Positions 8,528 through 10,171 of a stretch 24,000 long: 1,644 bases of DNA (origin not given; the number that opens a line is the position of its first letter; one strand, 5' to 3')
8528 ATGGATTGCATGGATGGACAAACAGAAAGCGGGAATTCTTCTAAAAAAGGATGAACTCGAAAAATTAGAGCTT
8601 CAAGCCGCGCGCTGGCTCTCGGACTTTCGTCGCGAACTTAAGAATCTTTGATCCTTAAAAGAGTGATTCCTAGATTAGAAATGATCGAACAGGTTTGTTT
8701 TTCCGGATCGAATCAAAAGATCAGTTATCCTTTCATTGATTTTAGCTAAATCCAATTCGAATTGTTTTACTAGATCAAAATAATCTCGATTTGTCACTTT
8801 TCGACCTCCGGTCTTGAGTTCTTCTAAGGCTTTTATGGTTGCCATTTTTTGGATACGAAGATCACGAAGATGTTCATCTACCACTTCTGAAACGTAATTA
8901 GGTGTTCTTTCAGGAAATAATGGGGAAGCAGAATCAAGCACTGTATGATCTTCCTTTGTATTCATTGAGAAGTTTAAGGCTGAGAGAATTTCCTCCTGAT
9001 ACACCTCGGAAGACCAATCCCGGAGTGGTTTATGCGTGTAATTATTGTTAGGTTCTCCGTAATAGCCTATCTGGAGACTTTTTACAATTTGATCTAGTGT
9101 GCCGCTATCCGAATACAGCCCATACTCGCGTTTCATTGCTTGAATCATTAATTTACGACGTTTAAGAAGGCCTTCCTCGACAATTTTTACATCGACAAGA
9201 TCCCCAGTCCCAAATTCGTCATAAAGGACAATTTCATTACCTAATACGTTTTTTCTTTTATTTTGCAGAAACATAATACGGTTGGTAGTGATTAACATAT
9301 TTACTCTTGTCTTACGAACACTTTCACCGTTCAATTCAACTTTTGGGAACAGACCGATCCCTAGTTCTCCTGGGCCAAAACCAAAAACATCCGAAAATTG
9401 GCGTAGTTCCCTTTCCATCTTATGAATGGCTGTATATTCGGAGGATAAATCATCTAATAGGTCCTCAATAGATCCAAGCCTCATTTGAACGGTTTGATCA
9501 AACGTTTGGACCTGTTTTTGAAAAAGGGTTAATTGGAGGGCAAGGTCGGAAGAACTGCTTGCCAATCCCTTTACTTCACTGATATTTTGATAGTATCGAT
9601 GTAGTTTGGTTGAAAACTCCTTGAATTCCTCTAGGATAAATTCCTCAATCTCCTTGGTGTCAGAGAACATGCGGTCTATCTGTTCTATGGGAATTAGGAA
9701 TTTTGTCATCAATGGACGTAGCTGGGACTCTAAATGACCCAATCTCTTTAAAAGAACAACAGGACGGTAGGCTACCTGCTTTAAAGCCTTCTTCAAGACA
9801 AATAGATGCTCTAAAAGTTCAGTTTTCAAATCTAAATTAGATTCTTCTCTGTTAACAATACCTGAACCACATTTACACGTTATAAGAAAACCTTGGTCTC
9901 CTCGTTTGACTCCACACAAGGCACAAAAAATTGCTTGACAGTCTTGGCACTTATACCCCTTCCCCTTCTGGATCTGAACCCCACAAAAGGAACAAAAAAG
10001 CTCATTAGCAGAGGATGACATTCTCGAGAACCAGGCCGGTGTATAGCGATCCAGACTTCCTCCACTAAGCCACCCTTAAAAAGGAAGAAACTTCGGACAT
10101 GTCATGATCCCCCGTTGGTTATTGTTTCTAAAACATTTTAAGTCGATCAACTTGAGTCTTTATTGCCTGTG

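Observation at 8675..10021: Uncharacterised 448-aa ESCRT-cluster protein combining a FYVE/RING-like Zn finger, coiled coil, PH/GLUE-like domain and steadiness-box-like tail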

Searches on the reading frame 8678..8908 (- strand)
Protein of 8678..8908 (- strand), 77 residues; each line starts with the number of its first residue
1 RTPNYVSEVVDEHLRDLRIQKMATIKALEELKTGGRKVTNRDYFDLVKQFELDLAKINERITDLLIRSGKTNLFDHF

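Call 47: search_solved_structures(query=A3, max_evalue=10, show_alignments=4)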
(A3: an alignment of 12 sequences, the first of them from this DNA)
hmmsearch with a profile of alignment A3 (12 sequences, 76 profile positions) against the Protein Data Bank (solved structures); distinct sequences matched with E-value up to 10: 14.
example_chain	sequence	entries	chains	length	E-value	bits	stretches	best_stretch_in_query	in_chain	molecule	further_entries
4v91_O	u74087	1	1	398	0.0094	18.9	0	33-59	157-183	UL13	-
2osz_A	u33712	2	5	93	0.042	16.8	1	36-68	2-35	Nucleoporin p58/p45 | Nucleoporin Nup58/Nup45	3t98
2dm9_A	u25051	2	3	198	0.11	15.4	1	15-69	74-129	V-type ATP synthase subunit E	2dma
4dt0_A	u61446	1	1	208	0.13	15.2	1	15-69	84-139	V-type ATP synthase subunit E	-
4y66_B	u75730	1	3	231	0.2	14.6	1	6-51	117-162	Putative tbpip family protein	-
2ho1_A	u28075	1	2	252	0.35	13.8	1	1-49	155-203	Type 4 fimbrial biogenesis protein PilF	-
2fi7_A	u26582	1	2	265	0.39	13.7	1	1-49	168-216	type 4 fimbrial biogenesis protein PilF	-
1x4t_A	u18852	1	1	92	1.2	12.1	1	51-71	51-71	hypothetical protein LOC57905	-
6vrb_C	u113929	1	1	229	1.3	12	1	47-69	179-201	AcrVIA1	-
6fxe_A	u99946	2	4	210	1.8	11.5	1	10-73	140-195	Putative surface protein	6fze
1l8d_A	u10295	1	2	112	1.9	11.4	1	10-69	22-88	DNA double-strand break repair rad50 ATPase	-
7tbi_O1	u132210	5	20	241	2.3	11.2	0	47-68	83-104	Nup49 | NUP54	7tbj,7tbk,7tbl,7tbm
5cws_E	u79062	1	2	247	2.5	11.1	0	47-68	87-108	Nucleoporin NUP57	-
5bn3_A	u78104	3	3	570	5.5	10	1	43-67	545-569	V-type ATP synthase alpha chain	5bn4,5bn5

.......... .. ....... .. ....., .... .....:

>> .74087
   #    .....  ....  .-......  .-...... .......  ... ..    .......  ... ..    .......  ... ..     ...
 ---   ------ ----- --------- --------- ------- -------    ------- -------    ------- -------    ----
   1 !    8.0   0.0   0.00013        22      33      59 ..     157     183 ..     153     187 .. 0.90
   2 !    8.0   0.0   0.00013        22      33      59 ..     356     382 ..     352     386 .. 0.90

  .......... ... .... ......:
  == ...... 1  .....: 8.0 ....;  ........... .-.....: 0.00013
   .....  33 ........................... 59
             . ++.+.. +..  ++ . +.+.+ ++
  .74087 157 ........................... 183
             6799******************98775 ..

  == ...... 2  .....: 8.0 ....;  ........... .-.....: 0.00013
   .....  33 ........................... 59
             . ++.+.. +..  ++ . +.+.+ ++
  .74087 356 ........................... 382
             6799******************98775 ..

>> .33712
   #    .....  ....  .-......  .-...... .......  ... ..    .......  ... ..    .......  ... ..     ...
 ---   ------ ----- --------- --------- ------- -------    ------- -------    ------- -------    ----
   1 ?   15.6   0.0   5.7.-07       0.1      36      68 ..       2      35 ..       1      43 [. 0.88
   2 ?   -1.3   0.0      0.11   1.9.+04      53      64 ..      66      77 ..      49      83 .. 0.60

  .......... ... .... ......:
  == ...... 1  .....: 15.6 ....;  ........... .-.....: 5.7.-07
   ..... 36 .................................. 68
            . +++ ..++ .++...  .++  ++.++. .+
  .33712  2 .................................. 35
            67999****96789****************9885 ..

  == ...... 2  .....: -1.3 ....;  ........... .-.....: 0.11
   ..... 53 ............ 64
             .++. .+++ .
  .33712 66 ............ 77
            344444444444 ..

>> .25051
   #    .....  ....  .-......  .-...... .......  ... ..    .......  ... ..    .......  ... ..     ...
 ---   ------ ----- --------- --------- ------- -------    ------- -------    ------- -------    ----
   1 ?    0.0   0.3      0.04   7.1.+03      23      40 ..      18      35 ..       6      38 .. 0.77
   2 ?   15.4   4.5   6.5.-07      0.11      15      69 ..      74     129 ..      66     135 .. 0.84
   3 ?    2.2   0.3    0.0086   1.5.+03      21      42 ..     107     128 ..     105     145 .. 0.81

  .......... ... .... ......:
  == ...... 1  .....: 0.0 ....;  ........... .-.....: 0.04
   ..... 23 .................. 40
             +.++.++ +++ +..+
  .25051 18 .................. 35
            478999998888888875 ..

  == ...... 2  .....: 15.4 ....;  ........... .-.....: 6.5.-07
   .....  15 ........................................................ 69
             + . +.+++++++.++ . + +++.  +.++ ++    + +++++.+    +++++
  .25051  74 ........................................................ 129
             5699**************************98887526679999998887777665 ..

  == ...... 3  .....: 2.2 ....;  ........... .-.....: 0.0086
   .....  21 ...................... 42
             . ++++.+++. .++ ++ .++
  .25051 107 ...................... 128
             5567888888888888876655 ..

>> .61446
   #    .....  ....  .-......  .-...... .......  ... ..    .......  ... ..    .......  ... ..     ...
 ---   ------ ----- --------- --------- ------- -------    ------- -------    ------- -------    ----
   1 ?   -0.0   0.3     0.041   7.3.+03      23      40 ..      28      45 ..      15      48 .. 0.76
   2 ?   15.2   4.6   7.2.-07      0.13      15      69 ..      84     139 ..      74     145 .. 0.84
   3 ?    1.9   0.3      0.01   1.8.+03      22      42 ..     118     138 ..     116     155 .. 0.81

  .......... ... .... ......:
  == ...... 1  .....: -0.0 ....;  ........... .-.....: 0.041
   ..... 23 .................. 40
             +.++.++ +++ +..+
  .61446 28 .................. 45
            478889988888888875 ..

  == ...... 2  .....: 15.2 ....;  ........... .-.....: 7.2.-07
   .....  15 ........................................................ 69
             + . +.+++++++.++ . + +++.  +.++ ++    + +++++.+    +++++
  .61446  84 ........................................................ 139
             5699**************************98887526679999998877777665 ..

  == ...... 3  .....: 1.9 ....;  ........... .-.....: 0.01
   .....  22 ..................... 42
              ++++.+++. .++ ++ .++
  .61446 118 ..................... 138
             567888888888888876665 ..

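Call 48: search_protein_families(library=pfam, alignment_id=A3, max_evalue=10)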
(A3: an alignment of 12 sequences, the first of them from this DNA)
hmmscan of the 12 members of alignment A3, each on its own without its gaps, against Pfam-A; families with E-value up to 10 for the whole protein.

A. member 1, seq(77 aa): 1 family
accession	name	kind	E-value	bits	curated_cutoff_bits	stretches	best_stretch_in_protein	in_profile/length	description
PF07106.19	TBPIP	-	0.12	12.8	22.8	1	3-36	16-47/62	TBPIP/Hop2 winged helix domain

B. families by the number of members that match (of 12 scanned): 26 families (the first 25 are shown)
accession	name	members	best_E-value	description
PF17675.6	APG6_N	2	0.026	Apg6 coiled-coil region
PF20781.2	TssR_C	1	0.0055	TssR C-terminal domain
PF02520.22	ANIS5_cation-bd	1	0.007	SXP/RAL-2 family protein Ani s 5-like, metal-binding domain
PF01628.27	HrcA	1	0.012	HrcA protein C terminal domain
PF14733.11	ACDC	1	0.013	AP2-coincident C-terminal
PF09403.15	FadA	1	0.023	Adhesion protein FadA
PF10112.14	Halogen_Hydrol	1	0.026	5-bromo-4-chloroindolyl phosphate hydrolysis protein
PF10548.14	P22_AR_C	1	0.029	P22AR C-terminal domain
PF08965.17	Aca2_YdiL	1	0.031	Aca2/YdiL-like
PF24575.1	TPR_Slam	1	0.032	Surface lipoprotein assembly modifier, N-terminal TPR repeats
PF25764.1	KIF21A_4th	1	0.043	KIF21A-like domain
PF05120.17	GvpG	1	0.044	Gas vesicle protein G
PF04546.19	Sigma70_ner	1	0.055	Sigma-70, non-essential region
PF02996.22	Prefoldin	1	0.08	Prefoldin subunit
PF13256.11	DUF4047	1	0.09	Domain of unknown function (DUF4047)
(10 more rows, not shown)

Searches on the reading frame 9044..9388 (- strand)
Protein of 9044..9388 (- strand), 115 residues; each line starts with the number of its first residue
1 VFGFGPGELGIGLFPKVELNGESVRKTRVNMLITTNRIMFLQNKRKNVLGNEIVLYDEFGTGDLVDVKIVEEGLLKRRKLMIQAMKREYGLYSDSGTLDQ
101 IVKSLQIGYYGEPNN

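Call 68: search_solved_structures(query=A6, max_evalue=10, show_alignments=3)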
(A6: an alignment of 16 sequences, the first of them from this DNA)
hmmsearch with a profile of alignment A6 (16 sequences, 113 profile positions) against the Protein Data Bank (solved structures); distinct sequences matched with E-value up to 10: 5.
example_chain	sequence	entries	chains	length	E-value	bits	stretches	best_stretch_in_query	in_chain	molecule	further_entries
4xqj_A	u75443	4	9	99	0.28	14.2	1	70-107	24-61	Accessory gene regulator A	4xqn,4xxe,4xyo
4xqq_A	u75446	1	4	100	0.29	14.1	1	70-107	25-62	Accessory gene regulator A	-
3bs1_A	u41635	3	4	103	0.31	14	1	70-107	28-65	Accessory gene regulator protein A | Accessory gene regulator A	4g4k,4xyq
4akf_A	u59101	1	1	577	0.85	12.6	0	69-106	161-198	VIPD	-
2fh5_B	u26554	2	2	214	1.4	11.9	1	35-105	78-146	Signal recognition particle receptor beta subunit | Signal recognition particle receptor beta subunit (SR b)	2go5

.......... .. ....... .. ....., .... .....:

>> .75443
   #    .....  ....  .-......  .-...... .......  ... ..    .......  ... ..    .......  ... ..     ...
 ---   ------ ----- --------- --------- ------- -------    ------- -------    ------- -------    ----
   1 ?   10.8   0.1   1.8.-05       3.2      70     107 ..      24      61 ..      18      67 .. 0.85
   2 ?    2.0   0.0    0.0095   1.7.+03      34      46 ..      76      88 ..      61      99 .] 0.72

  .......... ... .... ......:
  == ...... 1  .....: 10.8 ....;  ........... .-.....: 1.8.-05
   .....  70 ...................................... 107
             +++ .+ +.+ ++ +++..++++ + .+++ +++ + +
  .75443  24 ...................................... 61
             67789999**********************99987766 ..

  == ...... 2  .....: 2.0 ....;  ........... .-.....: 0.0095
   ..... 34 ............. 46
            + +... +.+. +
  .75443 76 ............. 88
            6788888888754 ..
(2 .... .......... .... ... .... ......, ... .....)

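Call 69: search_protein_families(library=pfam, alignment_id=A6, max_evalue=10)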
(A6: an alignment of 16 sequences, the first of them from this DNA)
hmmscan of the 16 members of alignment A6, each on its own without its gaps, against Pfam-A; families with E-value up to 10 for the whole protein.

A. member 1, seq(115 aa): 1 family
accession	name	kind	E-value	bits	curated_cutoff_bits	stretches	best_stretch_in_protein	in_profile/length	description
PF21877.2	PH_NF1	-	0.072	14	27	1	25-75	13-63/95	PH domain-like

B. families by the number of members that match (of 16 scanned): 13 families
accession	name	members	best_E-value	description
PF14470.12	bPH_3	2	0.0048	Bacterial PH domain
PF25037.1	VPS13_C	1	0.0085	Intermembrane lipid transfer protein VPS13, C-terminal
PF07949.17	YbbR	1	0.014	YbbR-like protein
PF24577.2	RDR6_2nd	1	0.019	RNA-dependent RNA polymerase 6 second domain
PF17905.7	KH_GLD-3_4th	1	0.038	GLD-3 4th KH domain (aka KH5)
PF22392.1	Cmr7b-like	1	0.05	Cmr7b-like, BtrG-like domain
PF01638.23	HxlR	1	0.052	HxlR-like helix-turn-helix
PF21998.2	FERM_C1_MyoVII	1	0.06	Myosin-X FERM PH domain-like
PF21877.2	PH_NF1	1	0.072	PH domain-like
PF18664.7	CdiA_C_tRNase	1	0.084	CdiA C-terminal tRNase domain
PF23314.1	TASOR_alpha-beta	1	0.094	TASOR alpha/beta domain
PF09814.14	HECT_2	1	0.14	HECT-like Ubiquitin-conjugating enzyme (E2)-binding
PF04362.19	Iron_traffic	1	0.18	Bacterial Fe(2+) trafficking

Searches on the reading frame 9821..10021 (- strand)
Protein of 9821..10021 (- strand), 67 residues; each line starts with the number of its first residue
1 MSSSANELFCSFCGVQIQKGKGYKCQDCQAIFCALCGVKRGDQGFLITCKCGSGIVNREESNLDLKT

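Call 70: predict_structure(alignment_id=A5)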
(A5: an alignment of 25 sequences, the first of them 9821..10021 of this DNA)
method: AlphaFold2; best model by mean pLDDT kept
length: 67 residues; sequences in the alignment: 25
mean_pLDDT: 78.2   pTM: 0.61
mean pLDDT of the five models: 78.2, 76.9, 74.5, 73.7, 68.8
residues with pLDDT >= 90: 19; 70-90: 33; 50-70: 6; < 50: 9
segments of 3 or more residues with pLDDT < 50: 1-3, 62-67
pLDDT, mean of each block of 10 residues (from residue 1): 65 88 90 89 84 79 42
secondary structure, 60 per line:
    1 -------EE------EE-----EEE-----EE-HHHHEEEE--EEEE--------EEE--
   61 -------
elements in order: E23-25 H34-37 E38-41 E44-47 E56-58

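Call 72: fold_search(model_id=the predicted structure, library=pdb)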
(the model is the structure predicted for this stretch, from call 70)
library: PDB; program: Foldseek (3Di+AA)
matches with E <= 10: 435; with E <= 0.001: 0
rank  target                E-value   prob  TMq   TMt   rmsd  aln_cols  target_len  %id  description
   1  2a20_MODEL_1_A        8.4e-02  0.95  0.47  0.51   5.6        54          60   26  Solution structure of Rim2 Zinc Finger Domain (released 2005-08-16)
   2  6skf_Bg               3.6e-01  0.12  0.22  0.18  10.3        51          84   24  Cryo-EM Structure of T. kodakarensis 70S ribosome (released 2020-07-29)
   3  2h0d_B                4.6e-01  0.54  0.36  0.25   3.8        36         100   28  Structure of a Bmi-1-Ring1B Polycomb group ubiquitin ligase complex (released 2006-05-23)
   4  1joc_A                5.3e-01  0.60  0.45  0.26   5.9        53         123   21  EEA1 homodimer of C-terminal FYVE domain bound to inositol 1,3-diphosphate (released 2001-12-28)
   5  2zet_C                6.0e-01  0.35  0.37  0.20   7.1        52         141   25  Crystal structure of the small GTPase Rab27B complexed with the Slp homology domain of Slac2-a/melanophilin (released 2008-09-30)
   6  2vpd_C                7.9e-01  0.63  0.42  0.42   3.5        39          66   26  Decoding of methylated histone H3 tail by the Pygo-BCL9 Wnt signaling complex (released 2008-06-17)
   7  1zbd_B                7.9e-01  0.60  0.43  0.25   3.8        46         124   28  STRUCTURAL BASIS OF RAB EFFECTOR SPECIFICITY: CRYSTAL STRUCTURE OF THE SMALL G PROTEIN RAB3A COMPLEXED WITH THE EFFECT (released 1999-04-02)
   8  2yw8                  7.9e-01  0.54  0.41  0.45   5.1        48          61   19  Crystal structure of human RUN and FYVE domain-containing protein (released 2008-04-22)
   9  1gax_A                8.4e-01  0.54  0.39  0.03   3.8        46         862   26  CRYSTAL STRUCTURE OF THERMUS THERMOPHILUS VALYL-TRNA SYNTHETASE COMPLEXED WITH TRNA(VAL) AND VALYL-ADENYLATE ANALOGUE (released 2000-12-06)
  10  1vd4_MODEL_1_A        9.0e-01  0.54  0.47  0.49   3.0        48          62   23  Solution structure of the zinc finger domain of TFIIE alpha (released 2004-10-05)
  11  7qiw_q                1.0e+00  0.07  0.21  0.16   9.9        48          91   19  Specific features and methylation sites of a plant ribosome. 60S ribosomal subunit. (released 2022-07-13)
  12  2ckl_B                1.1e+00  0.23  0.43  0.32   8.4        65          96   20  Ring1b-Bmi1 E3 catalytic domain structure (released 2006-05-11)
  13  5hh7_A                1.2e+00  0.23  0.38  0.15   7.6        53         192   21  crystal structure of Arabidopsis ORC1b BAH-PHD cassette in complex with unmodified H3 peptide (released 2016-03-09)
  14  3lrq_C                1.2e+00  0.41  0.38  0.31   3.3        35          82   23  Crystal structure of the U-box domain of human ubiquitin-protein ligase (E3), NORTHEAST STRUCTURAL GENOMICS CONSORTIUM (released 2010-03-23)
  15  4s3o_E                1.2e+00  0.41  0.36  0.26   1.5        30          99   27  PCGF5-RING1B-UbcH5c complex (released 2015-07-15)
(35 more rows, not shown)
